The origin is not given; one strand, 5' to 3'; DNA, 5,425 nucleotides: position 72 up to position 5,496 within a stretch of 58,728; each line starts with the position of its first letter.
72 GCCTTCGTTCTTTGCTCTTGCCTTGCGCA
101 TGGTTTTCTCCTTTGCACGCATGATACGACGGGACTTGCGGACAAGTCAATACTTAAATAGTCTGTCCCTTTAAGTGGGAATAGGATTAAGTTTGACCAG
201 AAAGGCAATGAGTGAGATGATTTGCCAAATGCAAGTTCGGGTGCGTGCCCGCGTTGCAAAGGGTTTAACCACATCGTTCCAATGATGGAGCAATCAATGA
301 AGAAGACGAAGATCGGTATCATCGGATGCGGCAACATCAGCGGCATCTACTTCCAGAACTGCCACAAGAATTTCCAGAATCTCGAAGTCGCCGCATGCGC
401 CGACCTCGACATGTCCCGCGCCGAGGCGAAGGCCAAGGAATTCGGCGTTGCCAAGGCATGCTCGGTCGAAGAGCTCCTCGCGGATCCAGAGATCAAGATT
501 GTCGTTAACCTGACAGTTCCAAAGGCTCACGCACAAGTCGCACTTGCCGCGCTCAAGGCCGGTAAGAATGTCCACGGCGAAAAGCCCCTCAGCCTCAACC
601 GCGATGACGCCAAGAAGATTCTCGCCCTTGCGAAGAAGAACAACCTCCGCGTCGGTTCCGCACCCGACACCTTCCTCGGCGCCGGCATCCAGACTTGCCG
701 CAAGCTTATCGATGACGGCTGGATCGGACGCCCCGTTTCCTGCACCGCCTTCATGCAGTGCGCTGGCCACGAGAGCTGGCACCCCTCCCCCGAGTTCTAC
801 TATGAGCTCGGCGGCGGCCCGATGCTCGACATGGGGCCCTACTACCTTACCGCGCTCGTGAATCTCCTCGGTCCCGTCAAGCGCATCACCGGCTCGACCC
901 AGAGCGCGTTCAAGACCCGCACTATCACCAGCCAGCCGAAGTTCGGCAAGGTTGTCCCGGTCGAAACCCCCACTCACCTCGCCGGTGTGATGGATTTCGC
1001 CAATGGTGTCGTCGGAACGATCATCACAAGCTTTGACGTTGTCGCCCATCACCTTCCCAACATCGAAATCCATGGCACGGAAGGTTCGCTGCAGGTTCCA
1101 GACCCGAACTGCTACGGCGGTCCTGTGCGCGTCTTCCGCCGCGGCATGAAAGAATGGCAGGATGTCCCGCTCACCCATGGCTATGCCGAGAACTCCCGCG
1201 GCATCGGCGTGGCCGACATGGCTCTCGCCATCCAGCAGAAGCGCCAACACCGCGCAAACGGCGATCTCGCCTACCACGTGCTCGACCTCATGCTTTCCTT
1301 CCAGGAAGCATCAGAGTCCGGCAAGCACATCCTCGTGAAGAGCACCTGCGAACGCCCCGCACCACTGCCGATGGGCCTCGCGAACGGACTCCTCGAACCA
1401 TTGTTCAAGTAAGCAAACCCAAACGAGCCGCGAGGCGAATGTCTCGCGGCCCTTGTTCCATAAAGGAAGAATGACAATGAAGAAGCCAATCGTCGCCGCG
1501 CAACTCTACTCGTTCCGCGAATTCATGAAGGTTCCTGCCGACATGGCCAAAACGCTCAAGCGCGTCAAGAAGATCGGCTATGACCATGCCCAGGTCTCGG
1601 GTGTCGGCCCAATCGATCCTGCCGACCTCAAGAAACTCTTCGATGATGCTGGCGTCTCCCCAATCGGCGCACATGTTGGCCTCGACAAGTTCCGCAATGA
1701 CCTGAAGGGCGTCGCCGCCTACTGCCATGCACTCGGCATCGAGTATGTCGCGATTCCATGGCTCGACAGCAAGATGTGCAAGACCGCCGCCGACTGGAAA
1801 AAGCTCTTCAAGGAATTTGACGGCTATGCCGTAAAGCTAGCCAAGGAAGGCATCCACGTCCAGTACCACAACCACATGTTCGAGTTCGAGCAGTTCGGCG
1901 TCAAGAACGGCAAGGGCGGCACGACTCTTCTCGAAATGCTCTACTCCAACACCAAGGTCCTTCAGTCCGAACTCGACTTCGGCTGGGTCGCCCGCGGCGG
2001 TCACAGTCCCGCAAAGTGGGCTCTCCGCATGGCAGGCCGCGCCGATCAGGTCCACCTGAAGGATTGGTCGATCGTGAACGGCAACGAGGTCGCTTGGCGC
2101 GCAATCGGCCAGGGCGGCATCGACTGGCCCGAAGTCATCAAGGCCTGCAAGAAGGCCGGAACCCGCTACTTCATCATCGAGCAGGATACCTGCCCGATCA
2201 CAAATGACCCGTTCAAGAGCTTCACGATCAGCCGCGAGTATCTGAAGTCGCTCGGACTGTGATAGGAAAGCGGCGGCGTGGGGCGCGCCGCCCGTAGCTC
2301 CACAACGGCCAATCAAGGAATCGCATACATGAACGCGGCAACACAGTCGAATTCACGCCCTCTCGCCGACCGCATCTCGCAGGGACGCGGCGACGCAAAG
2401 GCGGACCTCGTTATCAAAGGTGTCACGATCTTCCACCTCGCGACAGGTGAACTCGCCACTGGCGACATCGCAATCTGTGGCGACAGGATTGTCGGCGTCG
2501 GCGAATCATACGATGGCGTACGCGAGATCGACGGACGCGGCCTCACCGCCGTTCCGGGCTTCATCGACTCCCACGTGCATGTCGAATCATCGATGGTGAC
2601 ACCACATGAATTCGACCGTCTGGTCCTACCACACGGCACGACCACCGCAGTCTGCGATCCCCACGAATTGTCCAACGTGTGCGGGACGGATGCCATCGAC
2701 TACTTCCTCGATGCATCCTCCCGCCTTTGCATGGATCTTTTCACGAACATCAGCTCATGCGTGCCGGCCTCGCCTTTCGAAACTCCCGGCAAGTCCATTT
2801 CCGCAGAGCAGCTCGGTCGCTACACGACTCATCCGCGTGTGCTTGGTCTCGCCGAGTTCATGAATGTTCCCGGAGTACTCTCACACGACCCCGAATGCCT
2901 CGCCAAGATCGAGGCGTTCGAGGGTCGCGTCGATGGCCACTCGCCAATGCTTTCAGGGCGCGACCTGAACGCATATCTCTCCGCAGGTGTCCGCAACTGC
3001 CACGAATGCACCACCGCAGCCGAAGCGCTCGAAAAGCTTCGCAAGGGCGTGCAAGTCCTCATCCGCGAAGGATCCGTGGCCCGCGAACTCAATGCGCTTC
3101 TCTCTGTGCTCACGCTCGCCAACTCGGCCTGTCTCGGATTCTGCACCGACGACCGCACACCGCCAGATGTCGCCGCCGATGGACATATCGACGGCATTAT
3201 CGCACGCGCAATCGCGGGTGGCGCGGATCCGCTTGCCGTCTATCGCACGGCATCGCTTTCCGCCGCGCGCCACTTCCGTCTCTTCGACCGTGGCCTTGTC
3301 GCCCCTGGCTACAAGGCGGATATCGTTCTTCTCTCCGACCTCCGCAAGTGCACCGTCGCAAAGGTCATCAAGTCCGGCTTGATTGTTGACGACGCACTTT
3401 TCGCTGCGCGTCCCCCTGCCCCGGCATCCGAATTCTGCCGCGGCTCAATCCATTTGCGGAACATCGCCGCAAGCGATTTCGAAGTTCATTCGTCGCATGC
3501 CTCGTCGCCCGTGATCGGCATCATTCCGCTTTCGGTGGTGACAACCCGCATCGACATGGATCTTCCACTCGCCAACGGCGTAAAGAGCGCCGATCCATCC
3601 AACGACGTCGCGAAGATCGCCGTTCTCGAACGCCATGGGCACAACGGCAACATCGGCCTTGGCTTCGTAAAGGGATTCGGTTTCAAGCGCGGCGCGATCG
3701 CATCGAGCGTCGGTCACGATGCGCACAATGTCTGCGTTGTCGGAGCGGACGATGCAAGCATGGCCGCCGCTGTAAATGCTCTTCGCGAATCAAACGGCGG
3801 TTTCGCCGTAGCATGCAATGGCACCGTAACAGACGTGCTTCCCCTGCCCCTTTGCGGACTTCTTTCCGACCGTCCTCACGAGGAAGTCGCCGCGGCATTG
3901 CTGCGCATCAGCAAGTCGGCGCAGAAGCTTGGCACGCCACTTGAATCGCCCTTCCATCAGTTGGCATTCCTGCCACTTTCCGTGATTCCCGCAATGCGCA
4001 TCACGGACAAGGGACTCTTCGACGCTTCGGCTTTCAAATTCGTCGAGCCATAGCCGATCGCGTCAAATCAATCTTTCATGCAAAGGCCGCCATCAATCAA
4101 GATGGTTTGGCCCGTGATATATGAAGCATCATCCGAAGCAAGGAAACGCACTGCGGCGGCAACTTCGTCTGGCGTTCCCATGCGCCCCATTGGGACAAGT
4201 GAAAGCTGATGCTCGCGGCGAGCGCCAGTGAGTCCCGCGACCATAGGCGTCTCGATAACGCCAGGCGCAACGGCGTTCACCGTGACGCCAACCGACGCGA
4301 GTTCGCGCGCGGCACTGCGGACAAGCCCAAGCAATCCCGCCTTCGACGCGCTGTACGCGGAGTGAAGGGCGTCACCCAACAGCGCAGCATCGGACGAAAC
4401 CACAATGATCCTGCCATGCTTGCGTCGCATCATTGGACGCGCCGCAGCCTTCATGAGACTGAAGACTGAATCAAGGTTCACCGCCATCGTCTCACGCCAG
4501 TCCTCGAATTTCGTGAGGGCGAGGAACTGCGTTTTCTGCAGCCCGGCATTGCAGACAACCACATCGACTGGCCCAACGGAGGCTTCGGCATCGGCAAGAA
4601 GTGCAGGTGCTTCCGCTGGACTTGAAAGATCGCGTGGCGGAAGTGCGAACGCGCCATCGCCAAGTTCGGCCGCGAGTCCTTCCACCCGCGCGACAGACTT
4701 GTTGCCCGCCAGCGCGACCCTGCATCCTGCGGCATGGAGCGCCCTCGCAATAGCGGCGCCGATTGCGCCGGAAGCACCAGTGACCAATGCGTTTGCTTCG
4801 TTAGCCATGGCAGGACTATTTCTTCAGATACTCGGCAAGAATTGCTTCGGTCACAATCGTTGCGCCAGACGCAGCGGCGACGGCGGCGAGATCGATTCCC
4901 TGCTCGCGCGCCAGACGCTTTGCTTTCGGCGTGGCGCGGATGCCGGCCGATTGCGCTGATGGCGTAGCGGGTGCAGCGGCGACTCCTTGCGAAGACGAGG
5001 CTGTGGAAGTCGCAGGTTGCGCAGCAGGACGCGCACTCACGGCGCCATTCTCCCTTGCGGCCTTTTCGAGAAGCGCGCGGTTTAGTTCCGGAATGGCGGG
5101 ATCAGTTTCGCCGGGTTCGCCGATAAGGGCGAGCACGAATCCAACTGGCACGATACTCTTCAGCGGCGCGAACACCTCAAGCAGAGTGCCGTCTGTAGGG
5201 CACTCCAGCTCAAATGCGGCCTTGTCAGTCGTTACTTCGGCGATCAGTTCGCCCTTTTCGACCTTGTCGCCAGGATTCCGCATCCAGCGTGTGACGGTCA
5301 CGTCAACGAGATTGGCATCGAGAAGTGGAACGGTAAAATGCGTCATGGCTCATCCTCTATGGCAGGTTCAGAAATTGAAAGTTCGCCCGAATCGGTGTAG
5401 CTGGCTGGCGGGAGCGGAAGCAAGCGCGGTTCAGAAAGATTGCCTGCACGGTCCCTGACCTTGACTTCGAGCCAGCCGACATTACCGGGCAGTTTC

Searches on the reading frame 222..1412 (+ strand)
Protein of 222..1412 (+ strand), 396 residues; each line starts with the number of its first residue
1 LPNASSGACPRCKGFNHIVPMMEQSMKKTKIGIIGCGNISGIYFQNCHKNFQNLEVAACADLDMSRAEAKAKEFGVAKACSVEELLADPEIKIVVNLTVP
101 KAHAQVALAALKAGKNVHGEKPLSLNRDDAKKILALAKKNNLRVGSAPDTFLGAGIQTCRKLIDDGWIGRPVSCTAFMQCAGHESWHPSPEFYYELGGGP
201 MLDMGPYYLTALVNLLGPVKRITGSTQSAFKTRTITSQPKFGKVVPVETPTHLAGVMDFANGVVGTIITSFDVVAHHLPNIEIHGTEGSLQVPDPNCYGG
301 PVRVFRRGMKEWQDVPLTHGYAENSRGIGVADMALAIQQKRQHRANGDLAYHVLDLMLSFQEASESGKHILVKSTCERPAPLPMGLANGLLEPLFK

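Call 67: search_protein_families(library=pfam, proteins=[window:222-1412:+], max_evalue=0.0001)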
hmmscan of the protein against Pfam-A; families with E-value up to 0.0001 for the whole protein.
window:222-1412:+ (396 aa): 4 families
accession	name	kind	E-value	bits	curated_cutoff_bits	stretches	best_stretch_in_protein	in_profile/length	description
PF22725.1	GFO_IDH_MocA_C3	-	4.1e-24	85.4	27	1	156-290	1-123/124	GFO/IDH/MocA C-terminal domain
PF01408.29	GFO_IDH_MocA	-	1.7e-23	84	24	1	30-144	2-116/120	Oxidoreductase family, NAD-binding Rossmann fold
PF02894.22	GFO_IDH_MocA_C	-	1.4e-08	35.2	22.9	1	160-368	1-214/218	Oxidoreductase family, C-terminal alpha/beta domain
PF03447.22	NAD_binding_3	-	3.1e-08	34.8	24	1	35-143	1-112/116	Homoserine dehydrogenase, NAD binding domain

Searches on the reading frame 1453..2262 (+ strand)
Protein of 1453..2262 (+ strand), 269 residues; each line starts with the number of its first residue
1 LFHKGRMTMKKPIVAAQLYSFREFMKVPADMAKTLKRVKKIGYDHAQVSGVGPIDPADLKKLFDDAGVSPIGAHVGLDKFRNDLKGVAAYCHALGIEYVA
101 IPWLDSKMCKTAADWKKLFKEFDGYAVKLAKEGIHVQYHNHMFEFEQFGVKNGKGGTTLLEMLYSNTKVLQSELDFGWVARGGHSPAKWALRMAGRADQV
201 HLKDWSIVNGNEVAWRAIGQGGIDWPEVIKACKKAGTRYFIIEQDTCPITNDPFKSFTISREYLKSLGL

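Call 67: search_protein_families(library=pfam, proteins=[window:1453-2262:+], max_evalue=0.0001)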
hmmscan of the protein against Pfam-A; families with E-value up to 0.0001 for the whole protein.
window:1453-2262:+ (269 aa): 1 family
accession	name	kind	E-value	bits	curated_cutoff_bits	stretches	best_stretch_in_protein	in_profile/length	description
PF01261.30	AP_endonuc_2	-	2.6e-12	47.4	31.1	1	36-245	2-230/249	Xylose isomerase-like TIM barrel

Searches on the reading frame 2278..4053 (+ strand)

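Call 67: search_protein_families(library=pfam, proteins=[window:2278-4053:+], max_evalue=0.0001)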
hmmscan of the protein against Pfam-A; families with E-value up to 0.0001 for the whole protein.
window:2278-4053:+ (591 aa): 3 families
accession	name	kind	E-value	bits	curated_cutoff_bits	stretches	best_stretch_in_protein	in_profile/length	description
PF13382.11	Adenine_deam_C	-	8.4e-63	211.2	27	1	420-586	2-168/169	Adenine deaminase C-terminal domain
PF01979.26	Amidohydro_1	-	2.7e-23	83.2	25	1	91-370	2-345/345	Amidohydrolase family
PF07969.17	Amidohydro_3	-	4.7e-07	30.1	29.7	0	82-104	1-23/472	Amidohydrolase family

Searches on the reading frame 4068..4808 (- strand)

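Call 67: search_protein_families(library=pfam, proteins=[window:4068-4808:-], max_evalue=0.0001)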
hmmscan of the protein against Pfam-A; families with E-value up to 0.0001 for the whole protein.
window:4068-4808:- (246 aa): 4 families
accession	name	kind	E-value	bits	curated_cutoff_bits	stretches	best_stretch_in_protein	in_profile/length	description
PF13561.12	adh_short_C2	-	2.8e-61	207.5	27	1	11-242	1-235/236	Enoyl-(Acyl carrier protein) reductase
PF00106.31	adh_short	-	1e-50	172.4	26.6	1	6-193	2-190/195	short chain dehydrogenase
PF08659.16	KR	-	2.9e-13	50.5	22.6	1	7-169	3-166/180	KR domain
PF01370.27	Epimerase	-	1.6e-06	28.1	20.9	1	7-146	1-121/240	NAD dependent epimerase/dehydratase family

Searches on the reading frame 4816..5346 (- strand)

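Call 67: search_protein_families(library=pfam, proteins=[window:4816-5346:-], max_evalue=0.0001)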
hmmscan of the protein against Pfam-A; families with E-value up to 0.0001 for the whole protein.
window:4816-5346:- (176 aa): 2 families
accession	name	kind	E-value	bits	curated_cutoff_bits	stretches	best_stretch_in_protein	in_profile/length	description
PF00364.28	Biotin_lipoyl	-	5.2e-12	45.9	22.1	1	15-75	13-73/73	Biotin-requiring enzyme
PF02817.22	E3_binding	-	2e-06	28.3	23.7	1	136-161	1-25/36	e3 binding domain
